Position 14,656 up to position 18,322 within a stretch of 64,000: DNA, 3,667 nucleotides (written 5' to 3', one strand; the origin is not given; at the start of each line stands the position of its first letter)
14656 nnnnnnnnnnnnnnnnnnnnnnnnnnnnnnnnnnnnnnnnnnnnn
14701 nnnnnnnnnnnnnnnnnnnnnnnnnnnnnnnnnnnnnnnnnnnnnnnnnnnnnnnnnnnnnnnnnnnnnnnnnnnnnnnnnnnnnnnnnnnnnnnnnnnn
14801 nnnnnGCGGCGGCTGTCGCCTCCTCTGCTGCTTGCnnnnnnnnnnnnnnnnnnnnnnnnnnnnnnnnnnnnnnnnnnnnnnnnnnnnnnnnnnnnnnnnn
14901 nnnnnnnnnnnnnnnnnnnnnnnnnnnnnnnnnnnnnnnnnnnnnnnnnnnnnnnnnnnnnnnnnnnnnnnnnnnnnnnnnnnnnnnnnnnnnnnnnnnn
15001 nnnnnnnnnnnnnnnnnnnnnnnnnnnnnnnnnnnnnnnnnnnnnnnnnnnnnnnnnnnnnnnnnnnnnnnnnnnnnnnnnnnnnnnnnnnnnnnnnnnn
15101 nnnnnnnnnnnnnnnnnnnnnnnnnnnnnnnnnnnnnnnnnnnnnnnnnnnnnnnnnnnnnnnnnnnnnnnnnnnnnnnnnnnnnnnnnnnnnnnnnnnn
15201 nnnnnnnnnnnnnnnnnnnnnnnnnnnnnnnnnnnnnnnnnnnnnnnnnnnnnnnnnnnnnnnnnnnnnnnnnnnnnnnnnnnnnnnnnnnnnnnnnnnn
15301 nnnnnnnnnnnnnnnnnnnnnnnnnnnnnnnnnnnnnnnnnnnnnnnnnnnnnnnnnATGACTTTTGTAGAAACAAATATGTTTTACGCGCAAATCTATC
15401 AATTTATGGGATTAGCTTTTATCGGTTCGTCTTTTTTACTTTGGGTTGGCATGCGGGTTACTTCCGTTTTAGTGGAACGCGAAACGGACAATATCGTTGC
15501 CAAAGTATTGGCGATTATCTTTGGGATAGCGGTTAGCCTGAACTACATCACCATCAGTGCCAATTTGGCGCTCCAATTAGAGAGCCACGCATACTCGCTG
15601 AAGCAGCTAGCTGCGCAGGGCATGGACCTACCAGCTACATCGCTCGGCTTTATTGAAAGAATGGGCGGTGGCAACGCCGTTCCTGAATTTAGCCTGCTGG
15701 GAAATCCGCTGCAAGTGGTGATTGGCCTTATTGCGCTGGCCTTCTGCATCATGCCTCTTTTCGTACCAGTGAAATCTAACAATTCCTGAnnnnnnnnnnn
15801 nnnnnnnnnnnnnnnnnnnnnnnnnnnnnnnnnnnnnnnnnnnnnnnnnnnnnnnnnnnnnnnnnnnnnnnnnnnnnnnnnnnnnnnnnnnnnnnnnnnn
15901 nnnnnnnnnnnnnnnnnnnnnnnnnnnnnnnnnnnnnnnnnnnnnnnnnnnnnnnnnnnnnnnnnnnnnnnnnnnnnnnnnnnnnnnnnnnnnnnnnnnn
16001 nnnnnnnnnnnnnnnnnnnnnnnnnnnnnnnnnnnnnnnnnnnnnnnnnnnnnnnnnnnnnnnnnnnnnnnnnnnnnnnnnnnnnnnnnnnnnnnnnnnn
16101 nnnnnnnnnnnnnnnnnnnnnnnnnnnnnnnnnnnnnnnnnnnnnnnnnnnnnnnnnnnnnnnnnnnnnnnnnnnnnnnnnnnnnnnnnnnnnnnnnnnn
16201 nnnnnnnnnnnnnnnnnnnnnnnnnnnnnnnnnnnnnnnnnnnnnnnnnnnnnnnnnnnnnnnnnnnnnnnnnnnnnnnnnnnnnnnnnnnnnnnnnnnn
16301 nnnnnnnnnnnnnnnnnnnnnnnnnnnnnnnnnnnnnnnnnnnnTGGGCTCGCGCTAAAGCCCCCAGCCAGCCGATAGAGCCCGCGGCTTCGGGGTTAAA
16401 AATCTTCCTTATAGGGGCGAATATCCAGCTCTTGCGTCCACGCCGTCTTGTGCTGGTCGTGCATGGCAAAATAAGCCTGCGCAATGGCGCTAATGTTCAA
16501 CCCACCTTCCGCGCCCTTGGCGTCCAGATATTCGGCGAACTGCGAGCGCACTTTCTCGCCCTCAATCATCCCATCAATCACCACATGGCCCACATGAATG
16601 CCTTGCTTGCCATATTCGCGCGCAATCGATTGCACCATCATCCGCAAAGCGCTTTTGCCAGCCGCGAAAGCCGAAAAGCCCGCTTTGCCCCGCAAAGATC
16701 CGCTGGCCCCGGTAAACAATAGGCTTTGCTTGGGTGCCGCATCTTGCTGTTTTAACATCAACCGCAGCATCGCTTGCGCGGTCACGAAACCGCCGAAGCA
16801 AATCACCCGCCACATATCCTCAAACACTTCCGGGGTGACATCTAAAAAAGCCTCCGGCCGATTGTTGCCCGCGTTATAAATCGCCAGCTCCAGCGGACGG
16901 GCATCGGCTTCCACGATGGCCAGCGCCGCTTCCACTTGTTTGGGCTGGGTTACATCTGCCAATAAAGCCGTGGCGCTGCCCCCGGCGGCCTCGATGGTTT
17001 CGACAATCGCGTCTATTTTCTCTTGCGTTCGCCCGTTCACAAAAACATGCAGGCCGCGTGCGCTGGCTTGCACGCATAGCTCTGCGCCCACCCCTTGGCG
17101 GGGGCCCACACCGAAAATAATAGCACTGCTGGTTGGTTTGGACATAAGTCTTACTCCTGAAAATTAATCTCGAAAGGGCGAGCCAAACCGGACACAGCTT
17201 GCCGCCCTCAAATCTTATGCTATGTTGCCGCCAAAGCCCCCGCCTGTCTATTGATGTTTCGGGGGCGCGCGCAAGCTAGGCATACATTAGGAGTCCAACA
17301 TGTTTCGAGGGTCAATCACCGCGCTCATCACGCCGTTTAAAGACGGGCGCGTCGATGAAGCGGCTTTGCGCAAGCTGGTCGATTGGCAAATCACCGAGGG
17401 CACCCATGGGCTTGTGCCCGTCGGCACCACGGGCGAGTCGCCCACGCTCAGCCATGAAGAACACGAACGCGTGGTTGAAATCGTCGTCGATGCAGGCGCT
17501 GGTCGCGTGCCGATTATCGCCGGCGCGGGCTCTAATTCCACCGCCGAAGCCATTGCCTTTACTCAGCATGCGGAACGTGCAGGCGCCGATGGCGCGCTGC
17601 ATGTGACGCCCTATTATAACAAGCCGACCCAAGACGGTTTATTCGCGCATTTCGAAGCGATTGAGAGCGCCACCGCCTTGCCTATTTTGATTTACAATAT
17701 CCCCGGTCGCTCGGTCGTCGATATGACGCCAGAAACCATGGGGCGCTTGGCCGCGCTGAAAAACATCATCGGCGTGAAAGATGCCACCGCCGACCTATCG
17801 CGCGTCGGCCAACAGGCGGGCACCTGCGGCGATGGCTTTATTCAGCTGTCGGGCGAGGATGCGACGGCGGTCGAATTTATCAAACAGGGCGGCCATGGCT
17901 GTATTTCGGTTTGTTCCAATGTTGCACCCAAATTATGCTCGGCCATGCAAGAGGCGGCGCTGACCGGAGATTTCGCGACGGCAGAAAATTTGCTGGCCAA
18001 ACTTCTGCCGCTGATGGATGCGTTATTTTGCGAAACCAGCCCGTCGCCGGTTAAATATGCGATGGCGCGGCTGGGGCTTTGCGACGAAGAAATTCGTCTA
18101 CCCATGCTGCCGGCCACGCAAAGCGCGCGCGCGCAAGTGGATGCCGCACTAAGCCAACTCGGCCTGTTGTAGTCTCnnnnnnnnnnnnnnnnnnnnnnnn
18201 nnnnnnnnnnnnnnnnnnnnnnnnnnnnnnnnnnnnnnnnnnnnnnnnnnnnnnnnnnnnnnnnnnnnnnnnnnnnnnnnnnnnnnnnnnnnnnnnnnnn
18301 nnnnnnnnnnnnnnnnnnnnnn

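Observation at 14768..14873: Array reduced to a single spacer, which is very GC-rich and T-free in crRNA sense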

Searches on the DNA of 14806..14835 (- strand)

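Call 12: search_dna_similar(query=window:14806-14835:-, collection=phages, mode=distant, max_evalue=10)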
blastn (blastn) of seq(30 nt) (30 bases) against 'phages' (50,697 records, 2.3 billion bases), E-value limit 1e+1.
Records with a match: 41; places in all: 42; records where one place covers at least 80% of the query: 4.
Best place of each record, by identity: >=99% 17; 95-99% 1; 90-95% 19; 80-90% 4.
By first word of the organism name: Serratia 8; Microbacterium 6; Microcystis 5; Klebsiella 4; Bacteriophage 3; Pseudomonas 3; Gordonia 3; Mycobacterium 2; Sulfitobacter 2; Actinomyces 1; and 4 more.
By host as written in the record: - 11; Microbacterium paraoxydans NWU1 6; Serratia marcescens 3; Gordonia terrae 3612 3; Microcystis aeruginosa FACHB524 3; Serratia marcescens wk2050 2; Serratia marcescens D1 2; Mycobacterium smegmatis mc2 155 2; and 9 more.
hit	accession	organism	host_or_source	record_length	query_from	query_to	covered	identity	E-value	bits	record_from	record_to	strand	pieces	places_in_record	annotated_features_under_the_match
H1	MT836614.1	Bacteriophage sp.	human fecal samples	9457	1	27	90%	88.9%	2e+0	33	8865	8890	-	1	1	record has no annotation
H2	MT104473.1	Pseudomonas phage MR13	-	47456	1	27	90%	85.2%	2e+0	32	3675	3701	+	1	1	hypothetical protein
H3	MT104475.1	Pseudomonas phage MR15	-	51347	1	27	90%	85.2%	2e+0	32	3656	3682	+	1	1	hypothetical protein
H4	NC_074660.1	Pseudomonas phage MR15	-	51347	1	27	90%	85.2%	2e+0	32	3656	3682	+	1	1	hypothetical protein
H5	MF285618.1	Serratia phage vB_SmaM_ 2050HW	Serratia marcescens wk2050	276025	3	24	73%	90.9%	2e+0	32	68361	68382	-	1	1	virion structural protein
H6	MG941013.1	Actinomyces phage xhp1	Actinomyces odontolyticus subsp. ...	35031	9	30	73%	90.9%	2e+0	32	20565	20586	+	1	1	hypothetical protein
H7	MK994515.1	Serratia phage Moabite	Serratia marcescens D1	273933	3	24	73%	90.9%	2e+0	32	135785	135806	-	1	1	virion-associated protein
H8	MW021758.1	Serratia phage vB_SmaM_Yaphecito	Serratia marcescens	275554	3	24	73%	90.9%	2e+0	32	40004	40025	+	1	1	putative virion structural protein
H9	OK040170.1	Serratia phage BUCT660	Serratia marcescens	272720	3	24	73%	90.9%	2e+0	32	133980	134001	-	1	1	virion structural protein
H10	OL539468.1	Serratia phage vB_SmaM_Haymo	Serratia marcescens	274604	3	24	73%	90.9%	2e+0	32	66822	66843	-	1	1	putative virion structural protein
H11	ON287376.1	Serratia phage vB_SmaM-Kodama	Serratia marcescens LVF3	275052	3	24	73%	90.9%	2e+0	32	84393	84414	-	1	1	putative virion structural protein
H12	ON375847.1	Pectobacterium phage vB_ParM-25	Pectobacterium aroidearum strain MO46a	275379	3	24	73%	90.9%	2e+0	32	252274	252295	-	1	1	virion structural protein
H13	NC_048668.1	Serratia phage vB_SmaM_ 2050HW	Serratia marcescens wk2050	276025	3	24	73%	90.9%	2e+0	32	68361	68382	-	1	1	virion structural protein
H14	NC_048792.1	Serratia phage Moabite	Serratia marcescens D1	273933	3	24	73%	90.9%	2e+0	32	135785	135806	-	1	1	virion structural protein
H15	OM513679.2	Erwinia phage Micant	Erwinia amylovora 1/79Sm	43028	5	24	67%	95.0%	2e+0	33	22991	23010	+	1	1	putative scaffolding protein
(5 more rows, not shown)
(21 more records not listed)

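Call 13: search_dna_similar(query=window:14806-14835:-, collection=plasmids, mode=distant, max_evalue=10)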
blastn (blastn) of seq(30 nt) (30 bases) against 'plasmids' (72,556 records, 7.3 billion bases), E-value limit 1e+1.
Records with a match: 32; places in all: 34; records where one place covers at least 80% of the query: 2.
Best place of each record, by identity: >=99% 9; 95-99% 14; 90-95% 7; 80-90% 2.
By first word of the organism name: Rhizobium 9; Sinorhizobium 4; Streptomyces 3; Mesorhizobium 2; Shinella 1; Haloarcula 1; Arthrobacter 1; Haloplanus 1; Pacificitalea 1; Azospirillum 1; and 8 more.
By predicted mobility (MOB-suite, as given by PLSDB): non-mobilizable 13; conjugative 13; mobilizable 6.
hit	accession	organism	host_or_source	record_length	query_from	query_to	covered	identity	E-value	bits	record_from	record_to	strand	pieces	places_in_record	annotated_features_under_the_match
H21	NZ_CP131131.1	Shinella zoogloeoides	isolate,Activated charcoal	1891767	1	30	100%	86.7%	2e+0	35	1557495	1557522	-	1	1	none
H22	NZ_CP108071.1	Streptomyces sp. NBC_00271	-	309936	5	29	83%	88.0%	5e+0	33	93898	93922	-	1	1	SCO6880 family protein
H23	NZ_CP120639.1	Rhizobium sp. 32-5/1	Vicia cracca,cell cilture,root nodule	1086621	5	27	77%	91.7%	5e+0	32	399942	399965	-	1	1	record has no annotation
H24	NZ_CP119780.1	Haloarcula litorea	cell culture,sediment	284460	5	26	73%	95.5%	4e-1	37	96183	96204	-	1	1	NAD-binding protein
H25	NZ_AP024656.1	Arthrobacter sp. NicSoilB8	-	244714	6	28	77%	91.3%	2e+0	34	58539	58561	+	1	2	IS110 family transposase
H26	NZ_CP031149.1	Haloplanus rubicundus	solar salt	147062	4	23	67%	100.0%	1e-1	37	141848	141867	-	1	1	hypothetical protein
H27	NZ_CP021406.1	Pacificitalea manganoxidans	cell culture,sediment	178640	5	26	73%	90.9%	5e+0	32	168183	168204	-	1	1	heavy metal translocating P-type ATPase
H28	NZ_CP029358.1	Azospirillum thermophilum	cell culture,hot spring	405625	8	29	73%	90.9%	5e+0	32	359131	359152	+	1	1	cysQ: 3'(2'),5'-bisphosphate nucleotidase CysQ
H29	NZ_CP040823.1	Paroceanicella profunda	Cell culture,Deep seawater from Mariana ...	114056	5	26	73%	90.9%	5e+0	32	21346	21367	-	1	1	heavy metal translocating P-type ATPase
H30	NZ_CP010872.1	Actibacterium sp. EMB200-NS6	cell culture,oil contaminated tidal flat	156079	5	26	73%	90.9%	5e+0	32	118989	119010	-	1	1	heavy metal translocating P-type ATPase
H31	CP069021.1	Pseudosulfitobacter pseudonitzschiae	Skeletonema menzelii,The surface ...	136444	5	26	73%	90.9%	5e+0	32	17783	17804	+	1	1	heavy metal translocating P-type ATPase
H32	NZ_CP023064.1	Sinorhizobium sp. CCBAU 05631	G.max,nodule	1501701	11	30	67%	95.0%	5e+0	33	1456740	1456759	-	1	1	record has no annotation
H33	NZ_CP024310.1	Sinorhizobium fredii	Phaseolus vulgaris,cell culture,plant ...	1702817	11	30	67%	95.0%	5e+0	33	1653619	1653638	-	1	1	record has no annotation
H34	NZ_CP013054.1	Sinorhizobium americanum CCGM7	Phaseolus vulgaris,root nodules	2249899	11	30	67%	95.0%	5e+0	33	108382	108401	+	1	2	none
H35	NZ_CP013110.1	Sinorhizobium americanum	Vachellia farnesiana,cell culture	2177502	11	30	67%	95.0%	5e+0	33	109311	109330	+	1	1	record has no annotation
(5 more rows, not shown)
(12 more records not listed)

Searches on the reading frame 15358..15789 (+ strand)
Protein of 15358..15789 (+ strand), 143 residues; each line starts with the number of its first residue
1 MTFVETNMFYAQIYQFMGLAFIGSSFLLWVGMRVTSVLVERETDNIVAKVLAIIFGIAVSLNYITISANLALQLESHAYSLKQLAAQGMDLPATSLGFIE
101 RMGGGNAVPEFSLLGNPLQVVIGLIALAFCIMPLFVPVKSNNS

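Call 8: search_protein_families(library=ncbifam, proteins=[window:15358-15789:+])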
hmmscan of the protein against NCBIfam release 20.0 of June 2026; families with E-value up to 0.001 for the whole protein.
window:15358-15789:+ (143 aa): 0 families

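Call 27: find_encoding_contigs(protein=window:15358-15789:+, flank=2500, max_places=10)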
Protein window:15358-15789:+ (143 aa): 23 contigs read that carry it; 10 places shown.
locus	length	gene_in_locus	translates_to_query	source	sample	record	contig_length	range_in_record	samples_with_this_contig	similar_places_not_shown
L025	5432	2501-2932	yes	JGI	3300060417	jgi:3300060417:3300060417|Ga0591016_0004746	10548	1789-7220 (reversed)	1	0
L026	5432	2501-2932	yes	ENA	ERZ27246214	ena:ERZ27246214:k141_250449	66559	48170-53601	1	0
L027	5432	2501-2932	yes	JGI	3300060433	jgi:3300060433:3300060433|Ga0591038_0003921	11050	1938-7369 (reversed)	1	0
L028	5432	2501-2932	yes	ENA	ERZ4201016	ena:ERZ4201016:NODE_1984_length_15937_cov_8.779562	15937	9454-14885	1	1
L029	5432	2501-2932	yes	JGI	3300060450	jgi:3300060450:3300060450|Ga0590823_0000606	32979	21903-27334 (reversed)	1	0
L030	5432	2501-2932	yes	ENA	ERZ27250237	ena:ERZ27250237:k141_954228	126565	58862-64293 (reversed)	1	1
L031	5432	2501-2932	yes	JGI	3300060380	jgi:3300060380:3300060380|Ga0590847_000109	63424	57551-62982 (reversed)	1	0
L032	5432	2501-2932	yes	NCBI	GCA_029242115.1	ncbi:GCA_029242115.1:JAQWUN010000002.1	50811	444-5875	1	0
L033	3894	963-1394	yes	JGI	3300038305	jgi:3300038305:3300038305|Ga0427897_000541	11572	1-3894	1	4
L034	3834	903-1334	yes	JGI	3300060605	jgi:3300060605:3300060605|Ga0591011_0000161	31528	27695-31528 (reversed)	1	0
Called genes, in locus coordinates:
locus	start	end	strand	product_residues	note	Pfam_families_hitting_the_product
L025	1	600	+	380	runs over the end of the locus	PF18541:RuvC_III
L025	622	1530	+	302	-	PF01867:Cas_Cas1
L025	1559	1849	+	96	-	PF09827:CRISPR_Cas2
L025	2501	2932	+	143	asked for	-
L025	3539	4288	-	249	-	PF00106:adh_short, PF08659:KR (weak), PF13561:adh_short_C2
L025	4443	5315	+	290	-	PF00701:DHDPS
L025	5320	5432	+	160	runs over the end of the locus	PF01668:SmpB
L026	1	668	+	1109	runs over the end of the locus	PF13395:HNH_4, PF18541:RuvC_III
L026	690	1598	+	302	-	PF01867:Cas_Cas1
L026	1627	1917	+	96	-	PF09827:CRISPR_Cas2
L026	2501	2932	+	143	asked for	-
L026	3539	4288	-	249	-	PF00106:adh_short, PF08659:KR (weak), PF13561:adh_short_C2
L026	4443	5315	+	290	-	PF00701:DHDPS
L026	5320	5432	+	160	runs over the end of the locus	PF01668:SmpB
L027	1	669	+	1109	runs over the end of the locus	PF13395:HNH_4, PF18541:RuvC_III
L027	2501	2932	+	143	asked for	-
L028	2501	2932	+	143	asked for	-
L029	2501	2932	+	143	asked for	-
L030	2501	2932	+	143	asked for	-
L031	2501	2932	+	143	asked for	-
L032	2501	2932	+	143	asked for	-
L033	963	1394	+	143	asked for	-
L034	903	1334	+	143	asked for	-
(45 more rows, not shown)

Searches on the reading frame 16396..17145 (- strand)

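Call 8: search_protein_families(library=ncbifam, proteins=[window:16396-17145:-])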
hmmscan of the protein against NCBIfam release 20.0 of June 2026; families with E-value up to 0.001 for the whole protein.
window:16396-17145:- (249 aa): 183 families (the best 25 are shown)
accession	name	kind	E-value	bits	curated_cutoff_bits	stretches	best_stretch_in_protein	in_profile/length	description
NF005559.1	PRK07231.1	subfamily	2.8e-21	76.1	215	1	13-197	10-189/249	glucose 1-dehydrogenase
NF005806.0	PRK07666.1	equivalog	8.6e-21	74.3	286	1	7-186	9-182/239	3-ketoacyl-ACP reductase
NF005402.0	PRK06949.1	equivalog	1.1e-20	74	358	1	13-200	15-206/260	SDR family oxidoreductase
NF005909.0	PRK07890.1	subfamily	1.2e-20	73.9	258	1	9-225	11-216/260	short chain dehydrogenase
TIGR01830.1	3oxo_ACP_reduc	equivalog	6.6e-20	71.8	297.75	1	14-196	5-183/239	3-oxoacyl-[acyl-carrier-protein] reductase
NF005681.0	PRK07478.1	subfamily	1.2e-19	70.7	267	1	13-195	12-191/254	SDR family oxidoreductase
NF009093.0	PRK12429.1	subfamily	1.4e-19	70.4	258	1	13-211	11-204/259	3-hydroxybutyrate dehydrogenase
NF005854.0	PRK07775.1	equivalog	2.1e-19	69.9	260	1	14-186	17-185/274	SDR family oxidoreductase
NF009468.0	PRK12826.1-4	equivalog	6.1e-19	68.7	318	1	10-200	10-196/256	SDR family oxidoreductase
TIGR01963.1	PHB_DH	subfamily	8.4e-19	67.8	307.05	1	14-210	8-199/255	3-hydroxybutyrate dehydrogenase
NF005488.0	PRK07097.1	equivalog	1.4e-18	67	369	1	13-187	16-186/266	gluconate 5-dehydrogenase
NF004778.0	PRK06124.1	equivalog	1.6e-18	67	303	1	13-187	17-187/256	SDR family oxidoreductase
NF009931.0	PRK13394.1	subfamily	2.8e-18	66.4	340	1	14-211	14-207/262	3-hydroxybutyrate dehydrogenase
NF005983.0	PRK08085.1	equivalog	3.8e-18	66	408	1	13-188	15-186/254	gluconate 5-dehydrogenase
TIGR02632.1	RhaD_aldol-ADH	equivalog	9.1e-18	64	567.75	1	3-202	410-608/676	bifunctional rhamnulose-1-phosphate aldolase/short-chain dehydrogenase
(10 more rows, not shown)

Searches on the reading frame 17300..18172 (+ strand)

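Call 8: search_protein_families(library=ncbifam, proteins=[window:17300-18172:+])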
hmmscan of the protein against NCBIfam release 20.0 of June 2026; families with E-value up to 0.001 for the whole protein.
window:17300-18172:+ (290 aa): 7 families
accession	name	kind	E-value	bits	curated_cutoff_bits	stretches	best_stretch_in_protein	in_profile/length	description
TIGR00674.1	dapA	equivalog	1.1e-103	346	206.15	1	4-286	1-285/286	4-hydroxy-tetrahydrodipicolinate synthase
TIGR02313.1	HpaI-NOT-DapA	exception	5.8e-77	258.4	396.7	1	2-289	1-291/294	2,4-dihydroxyhept-2-ene-1,7-dioic acid aldolase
NF002958.0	PRK03620.1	subfamily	7.9e-43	146.4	278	1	10-285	19-297/307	5-dehydro-4-deoxyglucarate dehydratase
NF003164.0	PRK04147.1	equivalog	2.2e-40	138.8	281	1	3-286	5-289/294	N-acetylneuraminate lyase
TIGR03249.1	KdgD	equivalog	2.6e-38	131.8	373.95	1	10-284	17-295/299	5-dehydro-4-deoxyglucarate dehydratase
TIGR00683.1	nanA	equivalog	3.7e-33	115.1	382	1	3-256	2-256/293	N-acetylneuraminate lyase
NF040954.1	Arch_KDGaldase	equivalog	6.6e-25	88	390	1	6-240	4-233/288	bifunctional 2-dehydro-3-deoxy-phosphogluconate/2-dehydro-3-deoxy-6-phosphogalactonate aldolase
